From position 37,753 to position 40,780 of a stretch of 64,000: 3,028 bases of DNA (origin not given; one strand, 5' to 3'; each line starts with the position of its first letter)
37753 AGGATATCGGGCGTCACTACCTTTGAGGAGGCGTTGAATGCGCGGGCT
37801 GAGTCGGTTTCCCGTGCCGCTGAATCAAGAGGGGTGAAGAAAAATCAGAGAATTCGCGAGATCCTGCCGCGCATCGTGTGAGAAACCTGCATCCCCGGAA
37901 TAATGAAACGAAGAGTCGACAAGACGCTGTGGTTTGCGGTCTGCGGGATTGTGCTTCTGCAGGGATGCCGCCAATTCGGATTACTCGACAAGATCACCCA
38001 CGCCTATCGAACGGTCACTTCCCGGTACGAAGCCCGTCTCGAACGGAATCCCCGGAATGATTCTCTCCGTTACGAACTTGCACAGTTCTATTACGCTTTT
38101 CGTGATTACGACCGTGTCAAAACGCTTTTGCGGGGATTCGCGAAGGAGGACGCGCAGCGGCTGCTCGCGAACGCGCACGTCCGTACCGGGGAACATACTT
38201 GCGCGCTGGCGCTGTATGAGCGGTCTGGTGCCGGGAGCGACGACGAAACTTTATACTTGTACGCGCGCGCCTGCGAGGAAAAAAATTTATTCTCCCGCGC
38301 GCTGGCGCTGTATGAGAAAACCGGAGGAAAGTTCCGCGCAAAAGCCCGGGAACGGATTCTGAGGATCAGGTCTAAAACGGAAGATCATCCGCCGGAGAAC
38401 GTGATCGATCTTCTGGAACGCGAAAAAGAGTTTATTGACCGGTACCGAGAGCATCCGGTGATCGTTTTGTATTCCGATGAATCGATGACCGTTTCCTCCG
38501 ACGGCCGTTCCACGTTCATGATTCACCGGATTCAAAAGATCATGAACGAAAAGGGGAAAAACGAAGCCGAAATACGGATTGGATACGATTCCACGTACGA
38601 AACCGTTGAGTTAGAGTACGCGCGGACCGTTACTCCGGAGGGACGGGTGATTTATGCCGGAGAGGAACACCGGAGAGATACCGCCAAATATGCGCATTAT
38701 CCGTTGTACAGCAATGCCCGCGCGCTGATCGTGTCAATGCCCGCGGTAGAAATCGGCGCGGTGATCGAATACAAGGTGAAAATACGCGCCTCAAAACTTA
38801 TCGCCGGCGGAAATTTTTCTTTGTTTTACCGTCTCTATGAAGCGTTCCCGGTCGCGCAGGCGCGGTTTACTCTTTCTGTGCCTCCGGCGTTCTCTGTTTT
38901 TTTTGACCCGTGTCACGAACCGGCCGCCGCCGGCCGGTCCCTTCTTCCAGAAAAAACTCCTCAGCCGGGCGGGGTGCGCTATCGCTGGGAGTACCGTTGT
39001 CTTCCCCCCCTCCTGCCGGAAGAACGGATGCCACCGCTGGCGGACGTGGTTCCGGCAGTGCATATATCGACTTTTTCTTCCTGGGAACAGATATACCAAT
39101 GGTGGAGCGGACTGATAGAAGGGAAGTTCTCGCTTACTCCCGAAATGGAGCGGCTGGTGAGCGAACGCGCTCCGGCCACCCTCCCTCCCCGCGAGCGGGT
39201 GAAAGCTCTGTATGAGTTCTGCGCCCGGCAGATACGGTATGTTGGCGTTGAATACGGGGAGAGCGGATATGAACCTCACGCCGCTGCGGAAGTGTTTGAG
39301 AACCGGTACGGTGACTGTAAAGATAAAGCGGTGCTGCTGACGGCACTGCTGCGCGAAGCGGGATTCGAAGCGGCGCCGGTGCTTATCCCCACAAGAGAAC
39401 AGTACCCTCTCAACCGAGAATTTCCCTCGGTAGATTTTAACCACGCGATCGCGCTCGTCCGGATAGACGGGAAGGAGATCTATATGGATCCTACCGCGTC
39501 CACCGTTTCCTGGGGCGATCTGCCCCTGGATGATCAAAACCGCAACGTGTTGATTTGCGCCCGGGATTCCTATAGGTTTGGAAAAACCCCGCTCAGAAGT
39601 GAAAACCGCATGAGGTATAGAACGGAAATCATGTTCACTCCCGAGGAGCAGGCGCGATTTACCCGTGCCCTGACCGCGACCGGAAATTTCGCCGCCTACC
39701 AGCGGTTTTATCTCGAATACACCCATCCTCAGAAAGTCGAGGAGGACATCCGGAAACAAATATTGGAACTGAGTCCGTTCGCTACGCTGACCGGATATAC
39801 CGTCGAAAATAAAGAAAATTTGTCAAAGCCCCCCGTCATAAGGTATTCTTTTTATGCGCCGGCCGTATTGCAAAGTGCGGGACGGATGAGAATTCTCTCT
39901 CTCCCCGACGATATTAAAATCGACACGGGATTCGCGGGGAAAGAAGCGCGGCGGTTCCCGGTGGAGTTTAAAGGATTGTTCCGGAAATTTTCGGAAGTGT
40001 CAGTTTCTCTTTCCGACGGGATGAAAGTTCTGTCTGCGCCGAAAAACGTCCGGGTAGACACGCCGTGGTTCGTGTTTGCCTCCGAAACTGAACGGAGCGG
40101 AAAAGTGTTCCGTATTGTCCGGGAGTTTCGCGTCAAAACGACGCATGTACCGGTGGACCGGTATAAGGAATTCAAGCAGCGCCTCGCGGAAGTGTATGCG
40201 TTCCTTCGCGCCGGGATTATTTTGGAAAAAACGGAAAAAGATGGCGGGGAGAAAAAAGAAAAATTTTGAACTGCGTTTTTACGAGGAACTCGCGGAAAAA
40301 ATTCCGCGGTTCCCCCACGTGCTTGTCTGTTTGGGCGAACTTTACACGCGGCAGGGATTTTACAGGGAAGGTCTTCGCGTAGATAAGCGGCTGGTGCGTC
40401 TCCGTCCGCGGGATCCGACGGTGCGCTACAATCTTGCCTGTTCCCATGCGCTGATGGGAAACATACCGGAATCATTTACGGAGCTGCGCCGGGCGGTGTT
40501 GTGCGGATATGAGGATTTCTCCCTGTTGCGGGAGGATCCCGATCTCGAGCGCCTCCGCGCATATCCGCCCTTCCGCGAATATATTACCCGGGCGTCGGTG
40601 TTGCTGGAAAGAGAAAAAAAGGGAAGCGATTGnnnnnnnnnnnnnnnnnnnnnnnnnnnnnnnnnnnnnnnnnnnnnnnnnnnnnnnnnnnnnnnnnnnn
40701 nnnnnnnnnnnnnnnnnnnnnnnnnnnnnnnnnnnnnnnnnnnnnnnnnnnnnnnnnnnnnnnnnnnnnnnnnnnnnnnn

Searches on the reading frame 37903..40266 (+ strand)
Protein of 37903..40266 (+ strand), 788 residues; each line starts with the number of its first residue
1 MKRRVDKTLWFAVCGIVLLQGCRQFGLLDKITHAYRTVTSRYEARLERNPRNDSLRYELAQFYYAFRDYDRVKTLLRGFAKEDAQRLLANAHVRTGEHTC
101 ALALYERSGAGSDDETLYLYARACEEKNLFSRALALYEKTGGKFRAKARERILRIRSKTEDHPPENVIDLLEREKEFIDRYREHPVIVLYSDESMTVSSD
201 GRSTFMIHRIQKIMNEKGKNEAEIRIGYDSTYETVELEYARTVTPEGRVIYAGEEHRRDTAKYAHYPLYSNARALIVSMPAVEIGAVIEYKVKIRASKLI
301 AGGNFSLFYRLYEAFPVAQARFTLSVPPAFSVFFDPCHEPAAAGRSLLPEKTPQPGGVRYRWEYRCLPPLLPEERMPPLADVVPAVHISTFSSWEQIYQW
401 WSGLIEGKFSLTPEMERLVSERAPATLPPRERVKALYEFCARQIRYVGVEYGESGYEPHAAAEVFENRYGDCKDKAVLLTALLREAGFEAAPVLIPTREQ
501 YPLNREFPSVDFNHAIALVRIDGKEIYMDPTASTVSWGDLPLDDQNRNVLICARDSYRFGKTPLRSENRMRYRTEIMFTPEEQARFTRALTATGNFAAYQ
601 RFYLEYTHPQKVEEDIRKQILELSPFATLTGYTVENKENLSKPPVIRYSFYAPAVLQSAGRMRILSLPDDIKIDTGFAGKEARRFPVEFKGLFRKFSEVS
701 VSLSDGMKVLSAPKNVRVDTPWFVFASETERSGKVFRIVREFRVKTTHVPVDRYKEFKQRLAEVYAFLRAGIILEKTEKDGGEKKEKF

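Call 3: search_protein_families(library=pfam, proteins=[window:37903-40266:+], max_evalue=1)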
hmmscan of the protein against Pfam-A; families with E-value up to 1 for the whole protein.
window:37903-40266:+ (788 aa): 13 families
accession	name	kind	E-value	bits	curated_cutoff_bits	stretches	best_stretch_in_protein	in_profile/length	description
PF12969.12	DUF3857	-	2.2e-28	99.9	24.6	1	200-369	2-168/170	Domain of Unknown Function with PDB structure (DUF3857)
PF01841.26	Transglut_core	-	2.9e-10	40.8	23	1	427-523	12-101/108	Transglutaminase-like superfamily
PF12895.13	ANAPC3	-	3.4e-05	24.5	27.2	1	82-140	23-82/82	Anaphase-promoting complex, cyclosome, subunit 3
PF14559.12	TPR_19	-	7.5e-05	23.4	25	1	42-85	14-57/68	Tetratricopeptide repeat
PF25068.1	ARM_TT21_4th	-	0.0025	18.5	30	1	32-93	12-72/153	Tetratricopeptide repeat protein 21 forth ARM domain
PF13428.12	TPR_14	-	0.0062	17.6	23.5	1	83-122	2-43/44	Tetratricopeptide repeat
PF12970.12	DUF3858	-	0.025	15.1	27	1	694-767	36-109/116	Domain of Unknown Function with PDB structure (DUF3858)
PF04473.18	DUF553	-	0.04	13.8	20.5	1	459-529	51-112/140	Transglutaminase-like domain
PF13432.12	TPR_16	-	0.072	14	32.7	0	83-113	32-63/65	Tetratricopeptide repeat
PF00797.23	Acetyltransf_2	-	0.075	13.2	22.8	1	464-529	41-103/240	N-acetyltransferase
PF06035.17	Peptidase_C93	-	0.13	12.4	27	0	467-535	72-132/162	Bacterial transglutaminase-like cysteine proteinase BTLCP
PF04049.19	ANAPC8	-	0.2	11.6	23.8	1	41-96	64-101/267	Anaphase promoting complex subunit 8 / Cdc23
PF24575.1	TPR_Slam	-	0.35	11.8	35.2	0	34-66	62-94/104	Surface lipoprotein assembly modifier, N-terminal TPR repeats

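Call 4: search_protein_families(library=ncbifam, proteins=[window:37903-40266:+], max_evalue=1)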
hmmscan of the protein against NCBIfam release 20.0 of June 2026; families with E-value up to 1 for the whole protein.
window:37903-40266:+ (788 aa): 0 families

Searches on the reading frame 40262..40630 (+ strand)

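Call 3: search_protein_families(library=pfam, proteins=[window:40262-40630:+], max_evalue=1)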
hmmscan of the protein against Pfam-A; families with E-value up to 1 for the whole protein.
window:40262-40630:+ (123 aa): 10 families
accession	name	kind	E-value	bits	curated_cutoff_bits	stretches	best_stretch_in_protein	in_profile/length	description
PF13371.12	TPR_9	-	9.8e-05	22.7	35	1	24-100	1-70/73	Tetratricopeptide repeat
PF13428.12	TPR_14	-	0.0008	20.3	23.5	1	19-59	2-42/44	Tetratricopeptide repeat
PF07719.23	TPR_2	-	0.0023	18.4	27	0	54-79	3-28/34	Tetratricopeptide repeat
PF13431.12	TPR_17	-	0.0028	18.2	24.4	0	43-70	4-31/34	Tetratricopeptide repeat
PF13414.12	TPR_11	-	0.012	15.7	26.8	1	25-66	1-42/42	TPR repeat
PF13374.12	TPR_10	-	0.013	16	27.5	0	55-79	5-29/42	Tetratricopeptide repeat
PF13424.12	TPR_12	-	0.029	15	30.1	1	20-78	5-71/77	Tetratricopeptide repeat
PF13432.12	TPR_16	-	0.05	14.5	32.7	1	25-79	4-58/65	Tetratricopeptide repeat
PF22316.2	ABhydrolase-like_N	-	0.22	11.9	27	1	57-108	41-95/106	A/B hydrolase-like, N-terminal domain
PF25062.1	ARM_TT21_N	-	0.24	11.5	40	1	28-77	4-52/222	Tetratricopeptide repeat protein 21 N-terminal ARM repeat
